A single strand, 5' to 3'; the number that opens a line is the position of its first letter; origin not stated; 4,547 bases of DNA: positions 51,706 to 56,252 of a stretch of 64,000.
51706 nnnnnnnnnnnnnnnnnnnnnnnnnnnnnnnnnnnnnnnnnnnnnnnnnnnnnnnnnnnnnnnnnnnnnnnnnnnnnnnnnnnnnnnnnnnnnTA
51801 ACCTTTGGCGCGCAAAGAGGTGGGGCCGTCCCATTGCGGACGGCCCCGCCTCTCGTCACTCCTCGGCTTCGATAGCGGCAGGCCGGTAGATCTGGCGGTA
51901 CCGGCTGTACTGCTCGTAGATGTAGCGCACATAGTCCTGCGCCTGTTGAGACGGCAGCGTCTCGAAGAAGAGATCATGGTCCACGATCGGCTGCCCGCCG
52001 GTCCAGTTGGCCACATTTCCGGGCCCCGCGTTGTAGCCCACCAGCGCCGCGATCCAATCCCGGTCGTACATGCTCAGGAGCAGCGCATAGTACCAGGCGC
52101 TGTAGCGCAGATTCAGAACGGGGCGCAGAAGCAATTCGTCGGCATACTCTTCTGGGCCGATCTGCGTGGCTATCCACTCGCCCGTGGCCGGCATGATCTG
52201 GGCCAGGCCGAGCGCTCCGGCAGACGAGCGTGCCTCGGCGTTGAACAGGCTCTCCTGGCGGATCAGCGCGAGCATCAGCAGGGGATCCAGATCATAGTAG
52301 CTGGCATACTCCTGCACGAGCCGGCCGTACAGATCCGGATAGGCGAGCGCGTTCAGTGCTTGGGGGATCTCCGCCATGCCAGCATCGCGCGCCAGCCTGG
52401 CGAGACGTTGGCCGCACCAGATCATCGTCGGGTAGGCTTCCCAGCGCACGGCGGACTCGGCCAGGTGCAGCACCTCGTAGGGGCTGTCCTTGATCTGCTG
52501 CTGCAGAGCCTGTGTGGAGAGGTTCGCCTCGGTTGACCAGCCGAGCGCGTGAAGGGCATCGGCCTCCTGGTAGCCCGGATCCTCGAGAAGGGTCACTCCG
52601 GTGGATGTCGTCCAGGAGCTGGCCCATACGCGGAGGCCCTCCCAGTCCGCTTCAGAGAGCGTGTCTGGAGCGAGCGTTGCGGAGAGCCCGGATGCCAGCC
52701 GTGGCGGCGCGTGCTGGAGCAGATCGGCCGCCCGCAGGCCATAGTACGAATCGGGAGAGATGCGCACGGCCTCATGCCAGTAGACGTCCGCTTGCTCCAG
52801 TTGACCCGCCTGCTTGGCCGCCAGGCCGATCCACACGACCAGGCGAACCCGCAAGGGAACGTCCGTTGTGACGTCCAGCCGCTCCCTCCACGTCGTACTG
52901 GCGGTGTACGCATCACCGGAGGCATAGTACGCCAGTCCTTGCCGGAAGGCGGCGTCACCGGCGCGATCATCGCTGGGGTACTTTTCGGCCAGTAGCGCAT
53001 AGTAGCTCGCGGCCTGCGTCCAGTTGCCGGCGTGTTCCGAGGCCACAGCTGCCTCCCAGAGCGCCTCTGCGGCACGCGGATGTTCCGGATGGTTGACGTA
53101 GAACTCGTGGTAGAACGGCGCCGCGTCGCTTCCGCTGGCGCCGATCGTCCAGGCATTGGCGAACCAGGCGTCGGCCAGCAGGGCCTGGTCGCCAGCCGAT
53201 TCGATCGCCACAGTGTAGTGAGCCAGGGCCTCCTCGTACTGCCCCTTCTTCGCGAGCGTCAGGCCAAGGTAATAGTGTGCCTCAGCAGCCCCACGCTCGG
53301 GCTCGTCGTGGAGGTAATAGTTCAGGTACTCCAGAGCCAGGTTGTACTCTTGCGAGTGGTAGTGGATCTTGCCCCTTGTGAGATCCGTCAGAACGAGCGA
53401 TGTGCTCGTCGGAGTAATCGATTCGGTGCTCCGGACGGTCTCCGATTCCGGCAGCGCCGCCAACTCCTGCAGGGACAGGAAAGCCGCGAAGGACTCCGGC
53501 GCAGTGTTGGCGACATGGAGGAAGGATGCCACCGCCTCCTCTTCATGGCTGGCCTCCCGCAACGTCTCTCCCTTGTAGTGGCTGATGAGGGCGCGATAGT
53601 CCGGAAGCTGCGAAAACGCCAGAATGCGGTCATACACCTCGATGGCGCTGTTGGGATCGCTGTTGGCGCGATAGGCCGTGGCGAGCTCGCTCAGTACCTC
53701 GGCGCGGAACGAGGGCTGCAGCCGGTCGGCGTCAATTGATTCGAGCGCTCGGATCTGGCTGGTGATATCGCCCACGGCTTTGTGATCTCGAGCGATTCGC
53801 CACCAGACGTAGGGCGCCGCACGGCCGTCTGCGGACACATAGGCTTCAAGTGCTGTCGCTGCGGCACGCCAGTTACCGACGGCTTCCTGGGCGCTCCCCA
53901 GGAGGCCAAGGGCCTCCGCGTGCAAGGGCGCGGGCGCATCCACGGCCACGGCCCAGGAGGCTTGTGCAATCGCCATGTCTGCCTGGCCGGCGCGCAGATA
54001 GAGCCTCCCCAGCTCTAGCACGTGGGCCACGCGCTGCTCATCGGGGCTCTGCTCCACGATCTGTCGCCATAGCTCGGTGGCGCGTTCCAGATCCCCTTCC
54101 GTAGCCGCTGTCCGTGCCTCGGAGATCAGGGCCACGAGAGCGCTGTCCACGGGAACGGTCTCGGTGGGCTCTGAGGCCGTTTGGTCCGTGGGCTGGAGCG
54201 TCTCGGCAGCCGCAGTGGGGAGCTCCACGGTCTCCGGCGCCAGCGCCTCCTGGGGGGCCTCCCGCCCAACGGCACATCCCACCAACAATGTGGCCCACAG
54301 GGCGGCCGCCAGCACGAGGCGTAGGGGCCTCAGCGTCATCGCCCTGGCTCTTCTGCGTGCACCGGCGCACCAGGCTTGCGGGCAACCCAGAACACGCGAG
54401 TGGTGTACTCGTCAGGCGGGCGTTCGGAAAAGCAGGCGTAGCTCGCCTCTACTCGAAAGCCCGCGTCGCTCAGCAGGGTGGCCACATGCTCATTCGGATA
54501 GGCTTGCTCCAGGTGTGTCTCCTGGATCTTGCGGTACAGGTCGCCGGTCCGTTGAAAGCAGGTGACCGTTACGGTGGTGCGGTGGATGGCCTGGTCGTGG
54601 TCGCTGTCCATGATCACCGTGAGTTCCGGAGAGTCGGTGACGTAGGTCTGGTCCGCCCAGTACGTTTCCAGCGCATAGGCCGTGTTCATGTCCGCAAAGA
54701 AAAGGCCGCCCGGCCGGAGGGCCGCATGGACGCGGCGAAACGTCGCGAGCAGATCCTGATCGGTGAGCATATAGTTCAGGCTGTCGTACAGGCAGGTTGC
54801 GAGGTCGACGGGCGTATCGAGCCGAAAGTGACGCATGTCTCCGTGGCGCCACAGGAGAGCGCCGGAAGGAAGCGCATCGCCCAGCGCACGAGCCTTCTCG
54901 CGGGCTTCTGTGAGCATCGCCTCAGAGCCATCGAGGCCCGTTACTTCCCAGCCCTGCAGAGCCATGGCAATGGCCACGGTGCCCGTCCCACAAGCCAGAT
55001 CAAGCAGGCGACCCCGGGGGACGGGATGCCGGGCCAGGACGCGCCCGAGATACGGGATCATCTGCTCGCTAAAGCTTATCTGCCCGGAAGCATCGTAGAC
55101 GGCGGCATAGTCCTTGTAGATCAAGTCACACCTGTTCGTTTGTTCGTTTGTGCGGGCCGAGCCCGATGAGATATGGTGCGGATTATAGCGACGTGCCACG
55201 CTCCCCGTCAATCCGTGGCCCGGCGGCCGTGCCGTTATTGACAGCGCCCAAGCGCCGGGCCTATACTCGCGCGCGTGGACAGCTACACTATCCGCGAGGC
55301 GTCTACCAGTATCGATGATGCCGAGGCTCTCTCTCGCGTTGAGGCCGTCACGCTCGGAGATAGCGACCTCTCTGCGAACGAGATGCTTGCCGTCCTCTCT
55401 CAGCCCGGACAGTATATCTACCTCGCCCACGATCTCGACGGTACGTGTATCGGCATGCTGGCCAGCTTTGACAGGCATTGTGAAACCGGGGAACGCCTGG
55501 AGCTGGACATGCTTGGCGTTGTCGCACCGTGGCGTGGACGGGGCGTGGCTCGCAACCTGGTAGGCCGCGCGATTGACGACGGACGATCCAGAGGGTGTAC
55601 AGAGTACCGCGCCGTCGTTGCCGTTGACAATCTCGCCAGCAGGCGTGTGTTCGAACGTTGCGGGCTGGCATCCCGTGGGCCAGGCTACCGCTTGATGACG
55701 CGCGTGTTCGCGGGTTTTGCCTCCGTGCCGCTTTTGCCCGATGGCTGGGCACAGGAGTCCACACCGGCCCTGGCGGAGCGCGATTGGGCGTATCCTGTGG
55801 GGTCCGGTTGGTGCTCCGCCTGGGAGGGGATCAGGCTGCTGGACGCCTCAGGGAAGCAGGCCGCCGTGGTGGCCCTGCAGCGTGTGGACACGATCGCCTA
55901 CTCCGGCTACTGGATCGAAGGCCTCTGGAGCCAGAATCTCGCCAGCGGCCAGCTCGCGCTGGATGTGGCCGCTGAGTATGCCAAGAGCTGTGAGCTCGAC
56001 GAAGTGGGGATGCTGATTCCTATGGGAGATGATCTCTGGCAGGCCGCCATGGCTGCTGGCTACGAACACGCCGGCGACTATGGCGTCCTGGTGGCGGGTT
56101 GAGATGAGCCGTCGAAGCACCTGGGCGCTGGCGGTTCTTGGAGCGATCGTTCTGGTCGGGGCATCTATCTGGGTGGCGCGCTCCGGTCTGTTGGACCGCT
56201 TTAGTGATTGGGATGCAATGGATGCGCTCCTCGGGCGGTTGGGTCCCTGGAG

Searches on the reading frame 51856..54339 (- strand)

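Call 12: search_protein_families(library=pfam, proteins=[window:51856-54339:-], max_evalue=0.001)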
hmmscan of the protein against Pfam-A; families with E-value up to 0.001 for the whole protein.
window:51856-54339:- (827 aa): 14 families
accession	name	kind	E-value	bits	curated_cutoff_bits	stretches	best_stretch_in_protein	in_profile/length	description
PF01464.25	SLT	-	2.3e-24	85.7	21.3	1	674-783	2-108/117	Transglycosylase SLT domain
PF07719.23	TPR_2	-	2.5e-19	68.2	27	1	352-380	1-29/34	Tetratricopeptide repeat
PF13432.12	TPR_16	-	9.2e-17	61.6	32.7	3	320-384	1-63/65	Tetratricopeptide repeat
PF13174.12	TPR_6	-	1.1e-14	54.4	26.3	0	425-456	1-32/33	Tetratricopeptide repeat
PF00515.34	TPR_1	-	5e-13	48.7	27.8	1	352-376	1-25/34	Tetratricopeptide repeat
PF13428.12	TPR_14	-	2.7e-10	40.3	23.5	0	215-250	3-36/44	Tetratricopeptide repeat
PF14559.12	TPR_19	-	4.7e-08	33.7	25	0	80-125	3-46/68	Tetratricopeptide repeat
PF13176.12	TPR_7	-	2.1e-07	30.9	27.9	0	358-384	5-31/36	Tetratricopeptide repeat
PF13424.12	TPR_12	-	4.9e-06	27.1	30.1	0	212-276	2-71/77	Tetratricopeptide repeat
PF13371.12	TPR_9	-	8e-06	26.2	35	0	321-354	34-67/73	Tetratricopeptide repeat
PF24575.1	TPR_Slam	-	9.5e-05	23.2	35.2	0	67-104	46-83/104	Surface lipoprotein assembly modifier, N-terminal TPR repeats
PF13181.12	TPR_8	-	0.00011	22.5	25.7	0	352-382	1-31/34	Tetratricopeptide repeat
PF13431.12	TPR_17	-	0.00015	22.2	24.4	0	352-372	13-33/34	Tetratricopeptide repeat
PF12895.13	ANAPC3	-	0.00034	21.3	27.2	0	323-375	30-79/82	Anaphase-promoting complex, cyclosome, subunit 3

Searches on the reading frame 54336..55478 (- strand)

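Call 12: search_protein_families(library=pfam, proteins=[window:54336-55478:-], max_evalue=0.001)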
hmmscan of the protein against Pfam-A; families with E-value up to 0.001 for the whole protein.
window:54336-55478:- (380 aa): 6 families
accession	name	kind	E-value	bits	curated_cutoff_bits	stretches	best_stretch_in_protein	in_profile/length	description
PF13649.12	Methyltransf_25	-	6.2e-18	65.7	27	1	159-258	2-97/97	Methyltransferase domain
PF08242.18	Methyltransf_12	-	1.8e-12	48.3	30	1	159-260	1-98/98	Methyltransferase domain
PF08241.18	Methyltransf_11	-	4.3e-12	46.9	21.2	1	159-261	1-94/95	Methyltransferase domain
PF13489.12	Methyltransf_23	-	2.5e-11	44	27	1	146-344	15-162/164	Methyltransferase domain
PF13847.12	Methyltransf_31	-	1.5e-08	34.9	27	1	157-271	6-119/145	Methyltransferase domain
PF01209.24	Ubie_methyltran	-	2.7e-05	24.1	20.1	1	157-261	50-150/233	ubiE/COQ5 methyltransferase family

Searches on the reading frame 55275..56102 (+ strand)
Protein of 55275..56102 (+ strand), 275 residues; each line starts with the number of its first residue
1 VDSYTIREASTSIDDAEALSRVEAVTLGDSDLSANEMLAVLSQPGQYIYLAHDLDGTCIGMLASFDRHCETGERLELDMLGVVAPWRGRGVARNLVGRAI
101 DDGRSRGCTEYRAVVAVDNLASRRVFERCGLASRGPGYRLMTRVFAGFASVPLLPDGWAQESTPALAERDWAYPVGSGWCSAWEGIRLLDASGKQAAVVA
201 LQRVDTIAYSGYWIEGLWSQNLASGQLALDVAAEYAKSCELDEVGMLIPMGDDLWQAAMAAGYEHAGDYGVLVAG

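Call 12: search_protein_families(library=pfam, proteins=[window:55275-56102:+], max_evalue=0.001)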
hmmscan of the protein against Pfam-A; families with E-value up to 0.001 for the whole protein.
window:55275-56102:+ (275 aa): 3 families
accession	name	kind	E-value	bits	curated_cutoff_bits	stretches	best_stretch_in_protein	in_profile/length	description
PF00583.31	Acetyltransf_1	-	2.7e-14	53.9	20.7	1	42-130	29-115/116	Acetyltransferase (GNAT) family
PF13302.13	Acetyltransf_3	-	1.6e-07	32.5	25.4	1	44-131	51-137/138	Acetyltransferase (GNAT) domain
PF13508.13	Acetyltransf_7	-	0.00011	23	27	1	47-130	4-81/84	Acetyltransferase (GNAT) domain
